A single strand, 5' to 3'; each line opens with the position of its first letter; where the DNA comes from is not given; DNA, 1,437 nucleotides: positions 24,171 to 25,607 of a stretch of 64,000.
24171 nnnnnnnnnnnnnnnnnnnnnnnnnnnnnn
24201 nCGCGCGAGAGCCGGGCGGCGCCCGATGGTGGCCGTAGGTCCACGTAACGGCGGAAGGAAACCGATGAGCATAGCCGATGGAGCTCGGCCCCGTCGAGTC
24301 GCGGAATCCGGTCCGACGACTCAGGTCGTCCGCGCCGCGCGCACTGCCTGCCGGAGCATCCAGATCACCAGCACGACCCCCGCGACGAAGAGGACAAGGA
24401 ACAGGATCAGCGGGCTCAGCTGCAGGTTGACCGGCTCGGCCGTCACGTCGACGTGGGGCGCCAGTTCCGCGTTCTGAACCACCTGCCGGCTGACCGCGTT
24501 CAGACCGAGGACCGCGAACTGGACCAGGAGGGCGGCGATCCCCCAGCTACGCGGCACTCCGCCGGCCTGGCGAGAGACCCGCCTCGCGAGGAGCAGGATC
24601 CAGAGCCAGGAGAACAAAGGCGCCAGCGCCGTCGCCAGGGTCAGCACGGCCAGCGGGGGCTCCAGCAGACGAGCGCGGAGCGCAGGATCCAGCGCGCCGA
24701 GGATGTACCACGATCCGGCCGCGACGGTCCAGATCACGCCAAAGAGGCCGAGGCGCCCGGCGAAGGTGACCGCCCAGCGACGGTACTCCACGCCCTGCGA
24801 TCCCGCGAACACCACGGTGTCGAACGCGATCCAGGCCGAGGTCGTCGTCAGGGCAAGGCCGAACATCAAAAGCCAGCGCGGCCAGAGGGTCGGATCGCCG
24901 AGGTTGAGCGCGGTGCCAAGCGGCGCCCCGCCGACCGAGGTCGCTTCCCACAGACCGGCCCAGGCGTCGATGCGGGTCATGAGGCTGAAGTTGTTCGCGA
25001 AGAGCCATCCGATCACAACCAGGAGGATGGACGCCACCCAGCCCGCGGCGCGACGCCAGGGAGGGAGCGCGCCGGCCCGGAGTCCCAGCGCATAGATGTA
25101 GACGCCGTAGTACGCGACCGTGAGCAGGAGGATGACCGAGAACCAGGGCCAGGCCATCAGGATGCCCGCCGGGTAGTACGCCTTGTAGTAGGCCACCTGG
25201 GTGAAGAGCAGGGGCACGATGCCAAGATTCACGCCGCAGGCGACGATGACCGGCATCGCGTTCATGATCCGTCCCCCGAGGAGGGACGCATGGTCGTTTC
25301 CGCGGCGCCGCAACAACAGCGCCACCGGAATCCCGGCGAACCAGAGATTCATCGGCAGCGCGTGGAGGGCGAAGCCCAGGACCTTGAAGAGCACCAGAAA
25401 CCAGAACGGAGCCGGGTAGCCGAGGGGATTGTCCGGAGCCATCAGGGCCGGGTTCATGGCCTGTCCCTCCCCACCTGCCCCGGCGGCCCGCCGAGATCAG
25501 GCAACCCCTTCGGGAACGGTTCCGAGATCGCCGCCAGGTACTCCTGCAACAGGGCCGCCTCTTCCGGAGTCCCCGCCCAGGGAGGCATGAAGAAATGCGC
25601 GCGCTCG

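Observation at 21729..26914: Cytochrome bd-like oxidase module with a haem c-fused CydA (OR-C-like), CydB-like subunit, secreted CXXCH proteins and rubrerythrin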

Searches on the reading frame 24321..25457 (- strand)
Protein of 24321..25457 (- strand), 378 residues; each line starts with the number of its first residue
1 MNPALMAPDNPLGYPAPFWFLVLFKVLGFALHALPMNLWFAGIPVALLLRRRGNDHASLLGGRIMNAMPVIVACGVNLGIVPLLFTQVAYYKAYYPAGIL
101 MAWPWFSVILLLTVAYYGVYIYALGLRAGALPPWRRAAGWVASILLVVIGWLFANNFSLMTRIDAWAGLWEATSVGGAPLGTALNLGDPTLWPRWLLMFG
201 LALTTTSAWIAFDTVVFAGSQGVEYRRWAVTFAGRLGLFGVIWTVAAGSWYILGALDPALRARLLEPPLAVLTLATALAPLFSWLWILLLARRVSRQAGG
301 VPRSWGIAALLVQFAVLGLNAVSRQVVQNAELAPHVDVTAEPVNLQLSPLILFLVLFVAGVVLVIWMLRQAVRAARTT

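Call 3: search_protein_families(library=pfam, proteins=[window:24321-25457:-], max_evalue=0.1)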
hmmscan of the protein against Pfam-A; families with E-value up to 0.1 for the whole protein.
window:24321-25457:- (378 aa): 0 families

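Call 4: search_protein_families(library=ncbifam, proteins=[window:24321-25457:-], max_evalue=0.1)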
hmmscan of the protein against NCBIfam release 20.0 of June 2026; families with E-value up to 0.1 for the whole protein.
window:24321-25457:- (378 aa): 0 families

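Call 15: find_homologous_proteins(query=window:24321-25457:-)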
Query window:24321-25457:- (378 aa): 1097 proteins with E <= 0.001 among 8000 candidates; the best 120 are listed.
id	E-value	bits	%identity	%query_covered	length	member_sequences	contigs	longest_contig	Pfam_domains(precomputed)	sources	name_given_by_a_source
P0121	2.0e-240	816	100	100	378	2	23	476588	-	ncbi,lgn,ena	-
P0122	2.0e-224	763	93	100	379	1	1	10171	-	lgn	-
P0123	1.1e-171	590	72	100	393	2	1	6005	-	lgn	-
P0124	8.9e-145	501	65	99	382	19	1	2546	-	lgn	-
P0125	1.8e-140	487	63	100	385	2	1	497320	-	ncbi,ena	-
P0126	3.6e-140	486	63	100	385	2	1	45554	-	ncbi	ncbi:MAG: hypothetical protein ACYDIE_01520 [Candidatus Krumholzibacteriia bacterium]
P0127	2.5e-138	480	62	99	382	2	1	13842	-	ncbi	-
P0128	2.2e-137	477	62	99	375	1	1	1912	-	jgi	jgi:hypothetical protein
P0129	4.9e-137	476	63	96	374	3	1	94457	-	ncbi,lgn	-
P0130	4.9e-136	472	60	99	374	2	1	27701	-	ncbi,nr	ncbi:MAG: hypothetical protein L0346_00695 [Chloroflexi bacterium]|nr:hypothetical protein [Chlorofl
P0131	1.9e-132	460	59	100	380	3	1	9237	-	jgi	jgi:hypothetical protein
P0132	4.1e-132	459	58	99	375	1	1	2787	-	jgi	jgi:hypothetical protein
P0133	5.4e-132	459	61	98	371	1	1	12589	-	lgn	-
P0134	6.4e-132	459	59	99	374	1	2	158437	-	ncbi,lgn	-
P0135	9.7e-132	458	60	98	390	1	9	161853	-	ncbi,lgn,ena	-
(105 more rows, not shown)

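Call 17: search_solved_structures(query=A1, max_evalue=10, show_alignments=2)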
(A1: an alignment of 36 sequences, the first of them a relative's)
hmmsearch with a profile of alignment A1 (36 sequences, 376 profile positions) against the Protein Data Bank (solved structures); distinct sequences matched with E-value up to 10: 0.

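Call 28: find_encoding_contigs(protein=P0122, flank=8000, max_places=2)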
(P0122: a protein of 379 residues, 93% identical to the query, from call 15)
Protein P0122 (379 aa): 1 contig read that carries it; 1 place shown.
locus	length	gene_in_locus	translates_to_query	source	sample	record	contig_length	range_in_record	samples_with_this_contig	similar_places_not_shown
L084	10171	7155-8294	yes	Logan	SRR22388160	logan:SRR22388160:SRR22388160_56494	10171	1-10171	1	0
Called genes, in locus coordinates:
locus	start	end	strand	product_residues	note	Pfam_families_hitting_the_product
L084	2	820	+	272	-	?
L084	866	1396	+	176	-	PF13302:Acetyltransf_3, PF13420:Acetyltransf_4, PF00583:Acetyltransf_1, PF13508:Acetyltransf_7, PF08445:FR47 (weak)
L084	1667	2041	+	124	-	PF07963:N_methyl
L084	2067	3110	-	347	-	PF14339:DUF4394 (faint), PF21959:DUF6923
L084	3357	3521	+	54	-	PF09723:Zn_ribbon_8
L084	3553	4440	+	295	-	PF00041:fn3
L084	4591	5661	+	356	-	PF11276:DUF3078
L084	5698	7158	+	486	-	PF01654:Cyt_bd_oxida_I, PF13442:Cytochrome_CBB3 (faint)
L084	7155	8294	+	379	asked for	-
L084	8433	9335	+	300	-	PF13860:FlgD_ig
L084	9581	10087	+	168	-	PF02915:Rubrerythrin, PF21349:RUBY_RBDX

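Call 29: find_encoding_contigs(protein=P0126, flank=8000, max_places=2)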
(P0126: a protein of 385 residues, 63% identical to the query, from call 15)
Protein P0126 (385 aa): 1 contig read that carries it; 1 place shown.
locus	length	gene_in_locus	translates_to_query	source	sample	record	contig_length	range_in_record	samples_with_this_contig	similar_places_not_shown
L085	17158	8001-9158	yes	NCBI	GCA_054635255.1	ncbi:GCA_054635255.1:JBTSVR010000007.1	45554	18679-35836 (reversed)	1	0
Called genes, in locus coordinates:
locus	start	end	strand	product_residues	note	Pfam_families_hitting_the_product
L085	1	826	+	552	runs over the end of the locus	-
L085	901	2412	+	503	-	PF01943:Polysacc_synt, PF13440:Polysacc_synt_3, PF03023:MurJ, PF01554:MatE (weak)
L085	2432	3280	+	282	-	PF00106:adh_short, PF08659:KR, PF13561:adh_short_C2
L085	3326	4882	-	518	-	PF17152:CHASE8, PF00672:HAMP (weak), PF00512:HisKA, PF02518:HATPase_c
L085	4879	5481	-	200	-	PF13689:DUF4154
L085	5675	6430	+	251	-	PF00081:Sod_Fe_N, PF02777:Sod_Fe_C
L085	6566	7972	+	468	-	PF01654:Cyt_bd_oxida_I, PF13442:Cytochrome_CBB3 (weak)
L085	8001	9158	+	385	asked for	-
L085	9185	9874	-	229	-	PF00392:GntR, PF07729:FCD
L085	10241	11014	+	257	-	PF00106:adh_short, PF08659:KR, PF13561:adh_short_C2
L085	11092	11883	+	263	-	PF02517:Rce1-like (weak)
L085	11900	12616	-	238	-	PF13489:Methyltransf_23, PF02353:CMAS (weak), PF08241:Methyltransf_11, PF08242:Methyltransf_12, PF13649:Methyltransf_25, PF13847:Methyltransf_31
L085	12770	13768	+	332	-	PF01207:Dus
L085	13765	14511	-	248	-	-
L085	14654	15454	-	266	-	-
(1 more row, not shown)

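Call 30: predict_structure(alignment_id=A1)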
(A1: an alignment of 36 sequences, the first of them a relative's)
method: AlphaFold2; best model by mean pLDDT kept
length: 378 residues; sequences in the alignment: 36
mean_pLDDT: 90.0   pTM: 0.90
mean pLDDT of the five models: 90.0, 85.8, 83.8, 82.7, 81.5
residues with pLDDT >= 90: 239; 70-90: 121; 50-70: 17; < 50: 1
segments of 3 or more residues with pLDDT < 50: none
pLDDT, mean of each block of 10 residues (from residue 1): 63 86 93 94 97 96 94 85 86 86 85 94 93 96 96 92 86 68 88 96 98 92 95 98 98 95 96 97 98 87 94 97 93 83 84 87 84 67
secondary structure, 60 per line:
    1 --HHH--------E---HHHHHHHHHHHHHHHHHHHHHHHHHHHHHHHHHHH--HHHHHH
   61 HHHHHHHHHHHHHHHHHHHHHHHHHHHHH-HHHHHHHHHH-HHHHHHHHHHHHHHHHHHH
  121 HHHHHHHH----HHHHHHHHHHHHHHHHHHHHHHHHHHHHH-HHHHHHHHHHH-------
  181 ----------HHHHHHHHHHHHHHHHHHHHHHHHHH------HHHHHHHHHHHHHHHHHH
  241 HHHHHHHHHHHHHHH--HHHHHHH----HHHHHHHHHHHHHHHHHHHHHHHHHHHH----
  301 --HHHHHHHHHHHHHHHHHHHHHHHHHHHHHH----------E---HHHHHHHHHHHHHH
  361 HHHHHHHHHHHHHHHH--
elements in order: H18-52 H55-89 H91-100 H102-128 H133-161 H163-173 H191-216 H223-255 H258-264 H269-296 H303-332 H347-376
